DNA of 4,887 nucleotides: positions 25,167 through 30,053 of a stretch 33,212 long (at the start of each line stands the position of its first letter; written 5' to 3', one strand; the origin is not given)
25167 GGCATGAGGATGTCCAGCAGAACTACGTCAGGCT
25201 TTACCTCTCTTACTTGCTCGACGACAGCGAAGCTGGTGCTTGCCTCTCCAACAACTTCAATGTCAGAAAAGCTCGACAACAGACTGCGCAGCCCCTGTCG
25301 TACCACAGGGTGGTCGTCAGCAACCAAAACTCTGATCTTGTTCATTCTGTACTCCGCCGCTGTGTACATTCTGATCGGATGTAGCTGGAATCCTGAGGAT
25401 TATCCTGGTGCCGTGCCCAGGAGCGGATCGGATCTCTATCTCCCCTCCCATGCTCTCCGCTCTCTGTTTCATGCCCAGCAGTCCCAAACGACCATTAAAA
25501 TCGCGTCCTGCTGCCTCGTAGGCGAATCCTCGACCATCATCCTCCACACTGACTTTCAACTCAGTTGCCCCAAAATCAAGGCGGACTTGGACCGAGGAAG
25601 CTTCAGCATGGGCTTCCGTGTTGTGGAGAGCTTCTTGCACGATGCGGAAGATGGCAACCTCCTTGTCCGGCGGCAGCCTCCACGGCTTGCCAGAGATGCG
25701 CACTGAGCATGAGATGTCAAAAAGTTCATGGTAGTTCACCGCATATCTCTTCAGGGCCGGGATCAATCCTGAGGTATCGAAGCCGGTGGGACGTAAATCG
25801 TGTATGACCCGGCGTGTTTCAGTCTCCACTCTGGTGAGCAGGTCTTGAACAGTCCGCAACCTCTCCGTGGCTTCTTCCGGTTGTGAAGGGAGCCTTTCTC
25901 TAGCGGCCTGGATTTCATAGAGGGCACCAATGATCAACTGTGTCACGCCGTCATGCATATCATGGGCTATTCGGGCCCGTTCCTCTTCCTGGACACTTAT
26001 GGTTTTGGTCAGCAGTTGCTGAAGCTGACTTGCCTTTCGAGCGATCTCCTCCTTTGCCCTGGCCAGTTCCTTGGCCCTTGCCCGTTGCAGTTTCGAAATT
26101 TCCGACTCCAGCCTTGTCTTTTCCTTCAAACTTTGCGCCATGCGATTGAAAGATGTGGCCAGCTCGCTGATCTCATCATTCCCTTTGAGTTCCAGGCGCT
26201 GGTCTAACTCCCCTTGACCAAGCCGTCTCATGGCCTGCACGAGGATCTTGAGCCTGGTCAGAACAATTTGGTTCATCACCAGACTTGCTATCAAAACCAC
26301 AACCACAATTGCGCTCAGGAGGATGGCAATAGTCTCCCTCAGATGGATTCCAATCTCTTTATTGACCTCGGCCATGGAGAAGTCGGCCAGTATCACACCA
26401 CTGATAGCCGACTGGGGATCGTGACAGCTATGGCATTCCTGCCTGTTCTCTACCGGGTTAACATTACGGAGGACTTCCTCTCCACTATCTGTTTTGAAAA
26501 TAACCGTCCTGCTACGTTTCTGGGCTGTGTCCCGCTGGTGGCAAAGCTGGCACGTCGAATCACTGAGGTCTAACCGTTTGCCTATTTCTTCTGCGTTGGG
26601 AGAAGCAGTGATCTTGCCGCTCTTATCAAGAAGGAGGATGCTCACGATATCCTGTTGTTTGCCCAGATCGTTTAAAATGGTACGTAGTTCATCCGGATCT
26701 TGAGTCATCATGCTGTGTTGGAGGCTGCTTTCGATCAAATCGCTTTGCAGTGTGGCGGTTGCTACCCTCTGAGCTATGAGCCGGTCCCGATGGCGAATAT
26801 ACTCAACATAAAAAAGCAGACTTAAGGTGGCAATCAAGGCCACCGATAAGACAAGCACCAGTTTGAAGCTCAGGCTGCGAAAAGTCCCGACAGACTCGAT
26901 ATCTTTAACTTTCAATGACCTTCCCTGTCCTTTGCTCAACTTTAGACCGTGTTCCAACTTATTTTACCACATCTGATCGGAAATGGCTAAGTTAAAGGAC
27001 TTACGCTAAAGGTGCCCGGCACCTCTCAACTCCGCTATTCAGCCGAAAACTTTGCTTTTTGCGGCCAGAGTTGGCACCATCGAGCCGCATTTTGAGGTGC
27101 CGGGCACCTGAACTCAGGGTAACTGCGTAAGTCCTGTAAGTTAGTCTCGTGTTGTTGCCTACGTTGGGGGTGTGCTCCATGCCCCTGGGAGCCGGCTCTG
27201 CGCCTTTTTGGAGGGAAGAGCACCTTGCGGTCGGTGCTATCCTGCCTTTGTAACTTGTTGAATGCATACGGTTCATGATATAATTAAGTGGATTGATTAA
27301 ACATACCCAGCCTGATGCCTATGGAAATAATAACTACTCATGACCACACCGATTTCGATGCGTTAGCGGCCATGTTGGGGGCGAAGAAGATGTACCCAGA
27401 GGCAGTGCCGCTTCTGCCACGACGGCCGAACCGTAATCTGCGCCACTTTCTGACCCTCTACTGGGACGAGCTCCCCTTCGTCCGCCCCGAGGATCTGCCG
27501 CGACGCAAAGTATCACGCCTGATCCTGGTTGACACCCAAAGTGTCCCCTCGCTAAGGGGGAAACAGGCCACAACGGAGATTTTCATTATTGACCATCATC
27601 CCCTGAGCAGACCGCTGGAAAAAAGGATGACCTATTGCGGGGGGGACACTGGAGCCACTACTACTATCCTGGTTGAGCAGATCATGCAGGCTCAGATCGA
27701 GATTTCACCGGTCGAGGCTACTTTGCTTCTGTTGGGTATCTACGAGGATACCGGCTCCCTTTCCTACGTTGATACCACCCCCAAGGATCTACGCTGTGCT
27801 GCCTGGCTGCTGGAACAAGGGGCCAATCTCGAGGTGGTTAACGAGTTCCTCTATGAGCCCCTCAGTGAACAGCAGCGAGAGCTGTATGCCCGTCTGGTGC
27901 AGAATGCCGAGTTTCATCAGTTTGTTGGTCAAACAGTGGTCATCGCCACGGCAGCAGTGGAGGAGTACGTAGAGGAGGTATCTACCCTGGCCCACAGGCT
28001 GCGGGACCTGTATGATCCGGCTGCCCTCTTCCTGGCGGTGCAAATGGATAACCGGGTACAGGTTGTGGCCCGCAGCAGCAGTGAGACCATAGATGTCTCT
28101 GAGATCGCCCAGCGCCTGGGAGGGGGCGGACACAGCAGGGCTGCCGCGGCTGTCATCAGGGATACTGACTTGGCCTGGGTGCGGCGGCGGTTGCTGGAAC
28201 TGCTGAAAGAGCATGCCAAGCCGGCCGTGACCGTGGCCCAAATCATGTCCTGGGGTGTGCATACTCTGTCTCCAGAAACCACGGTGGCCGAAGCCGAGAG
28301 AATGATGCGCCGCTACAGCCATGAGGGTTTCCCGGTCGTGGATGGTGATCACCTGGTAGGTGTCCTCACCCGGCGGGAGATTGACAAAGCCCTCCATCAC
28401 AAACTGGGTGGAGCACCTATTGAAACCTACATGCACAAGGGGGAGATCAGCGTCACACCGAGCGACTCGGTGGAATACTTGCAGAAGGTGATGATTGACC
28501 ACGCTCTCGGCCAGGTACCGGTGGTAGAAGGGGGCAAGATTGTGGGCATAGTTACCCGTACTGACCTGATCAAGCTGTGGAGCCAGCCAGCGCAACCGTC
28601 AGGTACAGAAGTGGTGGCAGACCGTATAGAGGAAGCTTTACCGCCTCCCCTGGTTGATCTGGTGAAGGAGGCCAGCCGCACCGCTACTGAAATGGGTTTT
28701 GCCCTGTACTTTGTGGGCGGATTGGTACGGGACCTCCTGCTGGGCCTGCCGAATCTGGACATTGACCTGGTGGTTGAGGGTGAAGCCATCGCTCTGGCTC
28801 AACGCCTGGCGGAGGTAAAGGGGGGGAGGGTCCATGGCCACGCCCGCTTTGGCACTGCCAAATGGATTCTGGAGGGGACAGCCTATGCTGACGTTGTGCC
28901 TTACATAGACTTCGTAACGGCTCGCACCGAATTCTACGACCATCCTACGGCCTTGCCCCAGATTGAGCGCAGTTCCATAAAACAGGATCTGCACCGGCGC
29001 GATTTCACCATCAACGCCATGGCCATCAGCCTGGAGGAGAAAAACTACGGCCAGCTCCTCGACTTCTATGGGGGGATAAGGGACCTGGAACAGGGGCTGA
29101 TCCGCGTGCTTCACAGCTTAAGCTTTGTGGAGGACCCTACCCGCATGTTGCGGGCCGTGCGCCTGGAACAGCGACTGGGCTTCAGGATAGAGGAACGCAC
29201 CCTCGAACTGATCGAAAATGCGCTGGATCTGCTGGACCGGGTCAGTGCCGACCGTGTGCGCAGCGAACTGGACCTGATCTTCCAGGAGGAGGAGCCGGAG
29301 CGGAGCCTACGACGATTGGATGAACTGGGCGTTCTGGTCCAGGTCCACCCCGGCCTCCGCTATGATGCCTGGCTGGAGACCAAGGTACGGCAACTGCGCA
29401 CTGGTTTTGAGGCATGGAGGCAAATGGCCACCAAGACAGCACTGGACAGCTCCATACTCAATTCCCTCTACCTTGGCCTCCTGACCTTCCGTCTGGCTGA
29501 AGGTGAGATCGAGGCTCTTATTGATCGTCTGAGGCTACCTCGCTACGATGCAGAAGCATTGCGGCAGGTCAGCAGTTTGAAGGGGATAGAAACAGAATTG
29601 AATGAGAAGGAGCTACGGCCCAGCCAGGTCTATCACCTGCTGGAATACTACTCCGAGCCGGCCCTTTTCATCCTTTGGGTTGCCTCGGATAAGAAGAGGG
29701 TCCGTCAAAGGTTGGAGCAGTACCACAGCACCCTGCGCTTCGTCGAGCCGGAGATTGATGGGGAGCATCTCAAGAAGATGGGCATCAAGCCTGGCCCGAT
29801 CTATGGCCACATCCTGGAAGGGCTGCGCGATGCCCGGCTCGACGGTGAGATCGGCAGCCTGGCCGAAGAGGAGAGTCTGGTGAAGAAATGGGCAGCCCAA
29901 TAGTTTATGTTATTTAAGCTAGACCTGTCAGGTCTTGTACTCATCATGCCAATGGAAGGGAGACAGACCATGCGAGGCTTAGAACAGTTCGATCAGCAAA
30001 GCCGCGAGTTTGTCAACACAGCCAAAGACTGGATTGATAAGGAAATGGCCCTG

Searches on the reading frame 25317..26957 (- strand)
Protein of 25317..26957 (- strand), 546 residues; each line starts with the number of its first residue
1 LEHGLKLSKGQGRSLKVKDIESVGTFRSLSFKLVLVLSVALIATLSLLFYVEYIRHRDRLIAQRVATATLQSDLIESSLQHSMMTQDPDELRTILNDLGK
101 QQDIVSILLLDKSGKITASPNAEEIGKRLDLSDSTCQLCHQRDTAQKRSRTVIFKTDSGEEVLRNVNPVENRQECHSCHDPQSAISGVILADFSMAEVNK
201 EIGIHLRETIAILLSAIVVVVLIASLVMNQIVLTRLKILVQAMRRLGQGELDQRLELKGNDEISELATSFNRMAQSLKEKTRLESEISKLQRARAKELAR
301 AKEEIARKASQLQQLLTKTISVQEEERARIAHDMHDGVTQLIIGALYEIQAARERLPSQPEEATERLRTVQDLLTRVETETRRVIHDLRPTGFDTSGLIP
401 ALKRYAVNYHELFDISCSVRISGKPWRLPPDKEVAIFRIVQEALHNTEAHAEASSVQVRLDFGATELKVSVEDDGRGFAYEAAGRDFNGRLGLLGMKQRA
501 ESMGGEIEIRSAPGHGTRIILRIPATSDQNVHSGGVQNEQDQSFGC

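Call 3: search_protein_families(library=pfam, proteins=[window:25317-26957:-], max_evalue=1)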
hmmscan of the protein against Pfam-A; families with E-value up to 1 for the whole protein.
window:25317-26957:- (546 aa): 19 families
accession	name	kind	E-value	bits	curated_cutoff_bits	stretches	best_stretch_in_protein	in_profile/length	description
PF00672.30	HAMP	-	1e-15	58.2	25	1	230-279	4-53/53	HAMP domain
PF07730.19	HisKA_3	-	4.8e-15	56.3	24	1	326-391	1-66/68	Histidine kinase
PF02518.31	HATPase_c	-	1.6e-14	54.7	26.4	1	432-526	2-110/111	Histidine kinase-, DNA gyrase B-, and HSP90-like ATPase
PF21563.3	Mcp40H-20_sensor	-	5e-07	30.4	27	1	75-194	3-110/112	Methyl-accepting chemotaxis sensory transducer, class 40H, sensor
PF13581.12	HATPase_c_2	-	6.3e-05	23.4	27.4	1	427-502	23-111/127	Histidine kinase-like ATPase domain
PF03892.19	NapB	-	0.0006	20.4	25.1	1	128-193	59-125/127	Nitrate reductase cytochrome c-type subunit (NapB)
PF14522.11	Cytochrome_C7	-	0.00084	19.6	24.8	1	132-185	12-54/67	Cytochrome c7 and related cytochrome c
PF17152.10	CHASE8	-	0.0024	18.5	27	1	68-119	9-60/102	Periplasmic sensor domain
PF22113.1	Mtrc-MtrF_II-IV_dom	-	0.0033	17.4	30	1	131-182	79-132/176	Outer membrane cytochrome MtrC/MtrF-like, domains II/IV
PF17203.10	sCache_3_2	-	0.0037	17.8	28.4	1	62-133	14-83/140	Single cache domain 3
PF09699.15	Paired_CXXCH_1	-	0.01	16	20.6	1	168-184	3-18/41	Doubled CXXCH motif (Paired_CXXCH_1)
PF22217.1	ACDH-11_C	-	0.021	15.6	27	1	288-380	12-103/122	Acyl-CoA dehydrogenase 11 C-terminal domain-like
PF13589.12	HATPase_c_3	-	0.023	15.2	25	1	440-482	7-49/137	Histidine kinase-, DNA gyrase B-, and HSP90-like ATPase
PF22610.1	CovS-like_HAMP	-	0.04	14.3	27.4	1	236-274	11-49/57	Histidine kinase, HAMP domain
PF05434.16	Tmemb_9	-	0.26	11.6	28.6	0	32-103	51-125/145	TMEM9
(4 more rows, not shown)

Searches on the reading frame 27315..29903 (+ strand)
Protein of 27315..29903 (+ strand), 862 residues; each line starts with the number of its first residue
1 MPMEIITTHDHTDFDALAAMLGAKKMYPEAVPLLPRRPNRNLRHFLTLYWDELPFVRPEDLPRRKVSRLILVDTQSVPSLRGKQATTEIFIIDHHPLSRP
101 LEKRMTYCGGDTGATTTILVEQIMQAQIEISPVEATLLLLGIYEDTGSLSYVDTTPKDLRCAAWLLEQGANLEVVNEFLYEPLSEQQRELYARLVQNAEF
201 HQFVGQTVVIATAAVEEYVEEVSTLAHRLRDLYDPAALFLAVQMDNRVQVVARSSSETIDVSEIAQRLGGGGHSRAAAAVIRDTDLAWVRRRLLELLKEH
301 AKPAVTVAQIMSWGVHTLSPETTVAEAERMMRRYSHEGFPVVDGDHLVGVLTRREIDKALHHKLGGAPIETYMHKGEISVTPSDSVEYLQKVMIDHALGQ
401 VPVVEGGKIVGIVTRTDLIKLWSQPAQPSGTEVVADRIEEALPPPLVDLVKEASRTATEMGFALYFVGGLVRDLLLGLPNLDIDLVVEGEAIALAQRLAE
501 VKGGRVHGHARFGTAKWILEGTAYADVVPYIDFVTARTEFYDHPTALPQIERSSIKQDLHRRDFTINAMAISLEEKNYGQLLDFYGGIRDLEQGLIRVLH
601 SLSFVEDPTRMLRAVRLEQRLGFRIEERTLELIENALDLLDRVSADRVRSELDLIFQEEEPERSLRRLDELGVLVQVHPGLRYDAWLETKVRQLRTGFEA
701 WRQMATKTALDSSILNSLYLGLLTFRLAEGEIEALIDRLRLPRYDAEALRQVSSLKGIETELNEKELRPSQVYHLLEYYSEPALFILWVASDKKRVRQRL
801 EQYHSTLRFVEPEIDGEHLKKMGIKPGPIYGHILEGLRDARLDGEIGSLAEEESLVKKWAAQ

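Call 14: search_protein_families(library=pfam, proteins=[window:27315-29903:+], max_evalue=0.001)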
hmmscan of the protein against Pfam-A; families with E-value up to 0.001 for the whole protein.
window:27315-29903:+ (862 aa): 5 families
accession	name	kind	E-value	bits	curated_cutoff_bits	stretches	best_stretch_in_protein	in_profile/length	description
PF01743.26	PolyA_pol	-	4.7e-27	95.3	23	1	464-597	1-126/126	Poly A polymerase head domain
PF00571.33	CBS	-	4.8e-27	94.5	24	2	307-361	1-56/57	CBS domain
PF12627.12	PolyA_pol_RNAbd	-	7.8e-14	51.6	22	1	622-681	1-60/64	Probable RNA and SrmB- binding site of polymerase A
PF02272.25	DHHA1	-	1.1e-09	39.1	25.9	1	219-287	15-86/102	DHHA1 domain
PF01368.27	DHH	-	1e-08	35.9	28.1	1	5-142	3-125/125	DHH family, N-terminal domain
